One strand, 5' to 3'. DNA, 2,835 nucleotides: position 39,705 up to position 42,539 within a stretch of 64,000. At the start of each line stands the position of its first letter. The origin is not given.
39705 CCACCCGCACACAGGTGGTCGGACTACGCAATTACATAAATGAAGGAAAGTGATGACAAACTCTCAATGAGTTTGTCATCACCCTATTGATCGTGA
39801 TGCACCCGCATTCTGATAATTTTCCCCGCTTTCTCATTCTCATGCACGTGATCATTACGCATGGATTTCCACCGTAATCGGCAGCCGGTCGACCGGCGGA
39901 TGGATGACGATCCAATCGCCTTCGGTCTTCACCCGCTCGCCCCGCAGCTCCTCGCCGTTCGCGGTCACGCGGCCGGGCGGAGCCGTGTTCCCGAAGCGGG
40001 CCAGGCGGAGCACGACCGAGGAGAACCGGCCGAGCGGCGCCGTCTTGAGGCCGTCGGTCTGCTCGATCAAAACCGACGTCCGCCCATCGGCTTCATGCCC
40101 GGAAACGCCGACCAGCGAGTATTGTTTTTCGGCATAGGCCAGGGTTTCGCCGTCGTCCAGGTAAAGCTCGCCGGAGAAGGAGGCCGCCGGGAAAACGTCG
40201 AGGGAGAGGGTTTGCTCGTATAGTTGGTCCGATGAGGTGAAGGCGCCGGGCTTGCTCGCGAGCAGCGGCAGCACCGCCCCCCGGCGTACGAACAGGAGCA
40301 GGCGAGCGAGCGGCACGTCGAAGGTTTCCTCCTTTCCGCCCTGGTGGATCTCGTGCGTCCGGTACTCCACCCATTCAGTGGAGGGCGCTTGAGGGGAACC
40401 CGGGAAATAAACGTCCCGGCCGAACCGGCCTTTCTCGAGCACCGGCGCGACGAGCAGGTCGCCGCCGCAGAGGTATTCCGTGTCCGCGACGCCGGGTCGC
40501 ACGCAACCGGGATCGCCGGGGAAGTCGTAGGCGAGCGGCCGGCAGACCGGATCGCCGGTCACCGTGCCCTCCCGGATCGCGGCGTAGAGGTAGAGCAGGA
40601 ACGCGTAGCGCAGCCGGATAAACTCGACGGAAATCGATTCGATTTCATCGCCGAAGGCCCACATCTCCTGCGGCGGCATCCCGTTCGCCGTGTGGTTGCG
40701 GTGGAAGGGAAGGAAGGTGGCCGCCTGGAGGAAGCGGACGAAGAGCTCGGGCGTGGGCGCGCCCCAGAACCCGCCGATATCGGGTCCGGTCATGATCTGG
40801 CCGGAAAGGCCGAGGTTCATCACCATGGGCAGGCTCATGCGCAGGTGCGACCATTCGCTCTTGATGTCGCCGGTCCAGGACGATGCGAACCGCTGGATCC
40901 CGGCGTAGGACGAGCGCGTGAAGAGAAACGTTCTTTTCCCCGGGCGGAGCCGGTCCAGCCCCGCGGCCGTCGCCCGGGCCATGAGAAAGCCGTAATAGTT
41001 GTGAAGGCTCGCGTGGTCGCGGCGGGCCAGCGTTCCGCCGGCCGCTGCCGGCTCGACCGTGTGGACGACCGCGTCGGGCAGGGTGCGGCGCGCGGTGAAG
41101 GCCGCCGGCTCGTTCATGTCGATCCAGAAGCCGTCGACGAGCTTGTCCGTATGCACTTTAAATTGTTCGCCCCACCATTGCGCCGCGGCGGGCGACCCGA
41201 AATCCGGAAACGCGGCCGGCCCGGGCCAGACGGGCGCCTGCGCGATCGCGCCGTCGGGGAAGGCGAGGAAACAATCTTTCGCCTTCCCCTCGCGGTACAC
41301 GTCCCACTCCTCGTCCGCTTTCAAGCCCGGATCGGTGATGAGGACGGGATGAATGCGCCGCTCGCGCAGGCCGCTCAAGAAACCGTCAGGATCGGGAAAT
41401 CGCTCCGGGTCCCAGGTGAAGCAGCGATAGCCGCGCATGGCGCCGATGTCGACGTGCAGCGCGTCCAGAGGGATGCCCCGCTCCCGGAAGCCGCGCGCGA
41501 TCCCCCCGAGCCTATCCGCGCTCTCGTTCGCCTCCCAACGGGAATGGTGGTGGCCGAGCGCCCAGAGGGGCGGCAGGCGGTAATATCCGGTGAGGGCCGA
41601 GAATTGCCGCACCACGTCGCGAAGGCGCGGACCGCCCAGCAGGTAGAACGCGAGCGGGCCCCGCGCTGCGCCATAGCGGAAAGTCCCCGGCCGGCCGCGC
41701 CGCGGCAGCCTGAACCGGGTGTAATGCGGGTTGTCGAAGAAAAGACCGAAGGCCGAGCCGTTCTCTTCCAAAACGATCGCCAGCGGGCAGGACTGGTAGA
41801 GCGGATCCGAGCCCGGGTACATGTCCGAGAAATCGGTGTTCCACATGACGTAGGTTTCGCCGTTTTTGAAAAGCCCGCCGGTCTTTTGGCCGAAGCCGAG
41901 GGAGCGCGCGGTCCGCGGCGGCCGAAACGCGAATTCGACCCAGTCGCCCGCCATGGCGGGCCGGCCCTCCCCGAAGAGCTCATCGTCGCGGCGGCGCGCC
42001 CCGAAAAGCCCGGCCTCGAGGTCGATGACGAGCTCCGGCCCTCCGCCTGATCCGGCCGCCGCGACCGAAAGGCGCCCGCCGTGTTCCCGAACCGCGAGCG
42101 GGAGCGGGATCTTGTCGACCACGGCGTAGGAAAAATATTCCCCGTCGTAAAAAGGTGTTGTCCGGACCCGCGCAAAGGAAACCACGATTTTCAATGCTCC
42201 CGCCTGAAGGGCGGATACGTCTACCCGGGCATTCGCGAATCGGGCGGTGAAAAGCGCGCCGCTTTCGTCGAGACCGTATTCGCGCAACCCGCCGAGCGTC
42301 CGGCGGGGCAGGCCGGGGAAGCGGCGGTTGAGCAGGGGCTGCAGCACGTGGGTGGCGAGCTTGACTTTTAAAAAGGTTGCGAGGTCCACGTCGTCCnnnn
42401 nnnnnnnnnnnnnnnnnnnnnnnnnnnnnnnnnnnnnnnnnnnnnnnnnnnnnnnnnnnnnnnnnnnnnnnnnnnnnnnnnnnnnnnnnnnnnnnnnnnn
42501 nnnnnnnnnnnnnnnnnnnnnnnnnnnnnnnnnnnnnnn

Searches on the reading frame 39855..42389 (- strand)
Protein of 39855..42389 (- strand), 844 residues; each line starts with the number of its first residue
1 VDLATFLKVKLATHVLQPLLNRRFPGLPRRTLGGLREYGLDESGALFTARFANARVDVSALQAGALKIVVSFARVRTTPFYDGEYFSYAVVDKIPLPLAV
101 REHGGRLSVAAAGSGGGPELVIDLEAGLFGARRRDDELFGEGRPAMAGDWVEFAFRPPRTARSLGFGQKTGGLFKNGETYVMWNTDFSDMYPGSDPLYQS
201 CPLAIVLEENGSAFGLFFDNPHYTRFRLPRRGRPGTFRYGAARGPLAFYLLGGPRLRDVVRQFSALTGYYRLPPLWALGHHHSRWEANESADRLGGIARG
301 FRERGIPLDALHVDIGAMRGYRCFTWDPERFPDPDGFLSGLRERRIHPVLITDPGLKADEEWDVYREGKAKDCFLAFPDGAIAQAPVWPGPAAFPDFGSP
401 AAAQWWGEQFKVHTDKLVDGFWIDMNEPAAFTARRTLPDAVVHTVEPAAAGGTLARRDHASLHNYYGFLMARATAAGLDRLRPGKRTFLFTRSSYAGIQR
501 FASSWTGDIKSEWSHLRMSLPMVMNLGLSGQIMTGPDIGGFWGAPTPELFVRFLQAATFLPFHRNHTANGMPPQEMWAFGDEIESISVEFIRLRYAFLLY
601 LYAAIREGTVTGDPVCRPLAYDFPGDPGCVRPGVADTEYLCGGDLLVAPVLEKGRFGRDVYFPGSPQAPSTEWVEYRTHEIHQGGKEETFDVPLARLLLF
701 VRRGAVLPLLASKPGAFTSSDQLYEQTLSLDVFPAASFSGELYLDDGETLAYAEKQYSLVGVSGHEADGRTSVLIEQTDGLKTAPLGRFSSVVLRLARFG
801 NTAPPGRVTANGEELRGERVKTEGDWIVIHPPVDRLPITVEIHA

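Call 5: search_protein_families(library=pfam, proteins=[window:39855-42389:-], max_evalue=0.01)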
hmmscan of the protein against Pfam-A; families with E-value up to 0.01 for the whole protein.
window:39855-42389:- (844 aa): 4 families
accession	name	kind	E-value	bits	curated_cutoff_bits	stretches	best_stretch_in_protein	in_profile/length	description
PF01055.32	Glyco_hydro_31_2nd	-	2.5e-105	352.9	23.5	1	272-603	3-327/328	Glycosyl hydrolases family 31 TIM-barrel domain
PF21365.3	Glyco_hydro_31_3rd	-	1.2e-17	64.6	24.4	1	612-707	1-87/87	Glycosyl hydrolase family 31 C-terminal domain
PF13802.12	Gal_mutarotas_2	-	9.7e-17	62.3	27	1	117-226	75-183/184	Glycosyl hydrolase 31 N-terminal galactose mutarotase-like domain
PF17137.9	DUF5110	-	3.2e-06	27.5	27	1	727-780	1-53/71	Domain of unknown function (DUF5110)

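Call 6: search_protein_families(library=ncbifam, proteins=[window:39855-42389:-], max_evalue=0.01)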
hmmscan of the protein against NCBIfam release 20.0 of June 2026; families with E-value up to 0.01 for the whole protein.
window:39855-42389:- (844 aa): 3 families
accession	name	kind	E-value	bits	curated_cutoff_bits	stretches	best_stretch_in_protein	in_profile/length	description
NF040948.1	alpha_gluc_MalA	equivalog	1.2e-111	374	800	1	162-710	62-609/627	alpha-glucosidase MalA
NF007940.0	PRK10658.1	equivalog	2.3e-64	218.1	606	1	164-736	162-693/771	alpha-xylosidase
NF007746.0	PRK10426.1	equivalog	2.8e-30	105.3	553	1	325-705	308-668/683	alpha-glucosidase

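Call 48: search_solved_structures(query=window:39855-42389:-, max_evalue=1e-20)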
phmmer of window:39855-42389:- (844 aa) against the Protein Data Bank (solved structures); distinct sequences matched with E-value up to 1e-20: 55.
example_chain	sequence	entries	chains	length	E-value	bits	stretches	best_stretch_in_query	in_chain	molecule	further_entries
9kz6_A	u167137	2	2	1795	8.2e-119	401.5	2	146-760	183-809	Maltase-glucoamylase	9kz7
5djw_A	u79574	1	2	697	2.3e-98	333.9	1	158-777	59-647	Alpha-glucosidase II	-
8d43_A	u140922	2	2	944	2.6e-89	303.9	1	238-760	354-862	Neutral alpha-glucosidase AB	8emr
3n04_A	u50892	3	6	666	6.4e-89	302.6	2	164-440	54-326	alpha-glucosidase | Glycosyl hydrolase, family 31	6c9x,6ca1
5f0e_A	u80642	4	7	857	2.5e-88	300.6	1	175-756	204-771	Neutral alpha-glucosidase AB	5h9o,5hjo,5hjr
3m46_A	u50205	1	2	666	3.2e-88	300.3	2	164-440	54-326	Uncharacterized protein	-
3m6d_A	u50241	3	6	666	8.1e-88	298.9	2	164-440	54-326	Uncharacterized protein | alpha-glucosidase GH31 family | alpha-Glucosidase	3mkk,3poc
3nsx_A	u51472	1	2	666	8.3e-88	298.9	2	164-440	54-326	alpha-glucosidase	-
3nuk_A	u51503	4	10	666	1e-87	298.6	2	164-440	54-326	ALPHA-GLUCOSIDASE | Glycosyl hydrolase, family 31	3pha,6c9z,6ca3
7kbj_A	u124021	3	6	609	2e-86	294.3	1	238-756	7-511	Neutral alpha-glucosidase AB Trypsin-cleaved Fragment #3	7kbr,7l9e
5ief_A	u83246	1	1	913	5.7e-86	292.8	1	237-756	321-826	Neutral alpha-glucosidase AB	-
5ieg_A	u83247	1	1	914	5.7e-86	292.8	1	237-756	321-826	Neutral alpha-glucosidase AB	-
7kry_A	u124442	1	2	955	5.9e-86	292.8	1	237-756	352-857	Neutral alpha-glucosidase AB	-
5ied_A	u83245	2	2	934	6.1e-86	292.7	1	237-756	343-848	Neutral alpha-glucosidase AB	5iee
7jty_A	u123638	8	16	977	6.2e-86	292.7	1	237-756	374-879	Alpha glucosidase 2 alpha neutral subunit | Isoform 2 of Neutral alpha-glucosidase AB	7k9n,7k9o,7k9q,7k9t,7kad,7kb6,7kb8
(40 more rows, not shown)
